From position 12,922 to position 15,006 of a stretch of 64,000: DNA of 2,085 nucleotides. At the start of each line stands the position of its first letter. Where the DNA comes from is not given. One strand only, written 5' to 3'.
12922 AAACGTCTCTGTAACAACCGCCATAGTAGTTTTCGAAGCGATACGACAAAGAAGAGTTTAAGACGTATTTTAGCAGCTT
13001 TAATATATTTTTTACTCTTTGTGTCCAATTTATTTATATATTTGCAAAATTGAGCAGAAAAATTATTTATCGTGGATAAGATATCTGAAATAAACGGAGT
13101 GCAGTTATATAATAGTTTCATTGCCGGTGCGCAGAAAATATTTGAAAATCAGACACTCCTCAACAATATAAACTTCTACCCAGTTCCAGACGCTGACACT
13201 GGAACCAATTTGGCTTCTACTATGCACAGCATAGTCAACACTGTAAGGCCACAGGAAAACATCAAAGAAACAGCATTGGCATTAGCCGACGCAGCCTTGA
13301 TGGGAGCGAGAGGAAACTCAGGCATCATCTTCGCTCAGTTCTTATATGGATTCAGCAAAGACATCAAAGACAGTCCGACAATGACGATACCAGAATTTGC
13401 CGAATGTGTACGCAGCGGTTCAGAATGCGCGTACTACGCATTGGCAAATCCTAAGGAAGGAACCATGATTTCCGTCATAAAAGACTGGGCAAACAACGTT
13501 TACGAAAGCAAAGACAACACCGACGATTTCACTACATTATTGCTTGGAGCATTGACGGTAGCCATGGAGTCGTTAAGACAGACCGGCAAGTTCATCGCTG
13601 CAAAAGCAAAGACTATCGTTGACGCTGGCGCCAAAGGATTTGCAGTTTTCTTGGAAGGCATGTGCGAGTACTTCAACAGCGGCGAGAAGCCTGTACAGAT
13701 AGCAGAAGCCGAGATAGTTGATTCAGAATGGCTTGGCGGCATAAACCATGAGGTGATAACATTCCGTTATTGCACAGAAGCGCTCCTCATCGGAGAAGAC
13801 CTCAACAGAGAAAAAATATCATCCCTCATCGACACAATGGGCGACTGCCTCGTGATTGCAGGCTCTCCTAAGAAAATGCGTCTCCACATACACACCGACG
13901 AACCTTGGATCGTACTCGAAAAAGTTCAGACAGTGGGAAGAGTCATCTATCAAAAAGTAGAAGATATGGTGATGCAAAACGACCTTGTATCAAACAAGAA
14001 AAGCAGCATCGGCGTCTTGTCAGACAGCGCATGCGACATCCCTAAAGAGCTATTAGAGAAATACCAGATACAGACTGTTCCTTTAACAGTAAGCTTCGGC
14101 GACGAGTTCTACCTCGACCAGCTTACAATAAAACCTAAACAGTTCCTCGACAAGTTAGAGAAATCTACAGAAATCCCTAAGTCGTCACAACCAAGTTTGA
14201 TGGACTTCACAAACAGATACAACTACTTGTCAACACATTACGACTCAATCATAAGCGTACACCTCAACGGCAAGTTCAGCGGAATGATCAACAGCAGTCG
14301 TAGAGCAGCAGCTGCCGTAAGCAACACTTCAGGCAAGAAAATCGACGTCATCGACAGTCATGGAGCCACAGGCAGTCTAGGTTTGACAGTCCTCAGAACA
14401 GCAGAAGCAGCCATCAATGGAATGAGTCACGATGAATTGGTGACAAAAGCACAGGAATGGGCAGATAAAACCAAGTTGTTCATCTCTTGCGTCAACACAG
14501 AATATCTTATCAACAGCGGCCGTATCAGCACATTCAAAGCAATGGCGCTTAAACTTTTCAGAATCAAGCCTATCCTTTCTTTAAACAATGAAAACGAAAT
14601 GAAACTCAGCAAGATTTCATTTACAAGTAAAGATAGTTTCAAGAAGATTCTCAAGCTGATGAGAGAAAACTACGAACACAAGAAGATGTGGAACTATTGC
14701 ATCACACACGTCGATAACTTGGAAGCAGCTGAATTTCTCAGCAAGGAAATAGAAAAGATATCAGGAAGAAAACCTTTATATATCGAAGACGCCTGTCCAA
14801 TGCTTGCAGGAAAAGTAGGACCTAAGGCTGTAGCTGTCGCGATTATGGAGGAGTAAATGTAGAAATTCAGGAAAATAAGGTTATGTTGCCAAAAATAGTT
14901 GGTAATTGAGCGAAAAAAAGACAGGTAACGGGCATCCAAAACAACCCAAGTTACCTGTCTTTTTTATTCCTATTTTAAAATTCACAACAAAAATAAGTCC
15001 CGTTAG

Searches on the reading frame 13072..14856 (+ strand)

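Call 74: search_protein_families(library=pfam, proteins=[window:13072-14856:+], max_evalue=0.00001)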
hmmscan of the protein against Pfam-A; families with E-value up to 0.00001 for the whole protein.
window:13072-14856:+ (594 aa): 3 families
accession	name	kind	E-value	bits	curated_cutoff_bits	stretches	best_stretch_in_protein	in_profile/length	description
PF02645.21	DegV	-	9.8e-65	219.1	27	1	313-593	2-279/280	Uncharacterised protein, DegV family COG1307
PF02734.22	Dak2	-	1.1e-33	117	27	1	37-199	1-174/174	DAK2 domain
PF21645.3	FakA-like_M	-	4.3e-18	65.4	24.9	1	231-303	2-77/80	Fatty acid kinase subunit A-like, middle domain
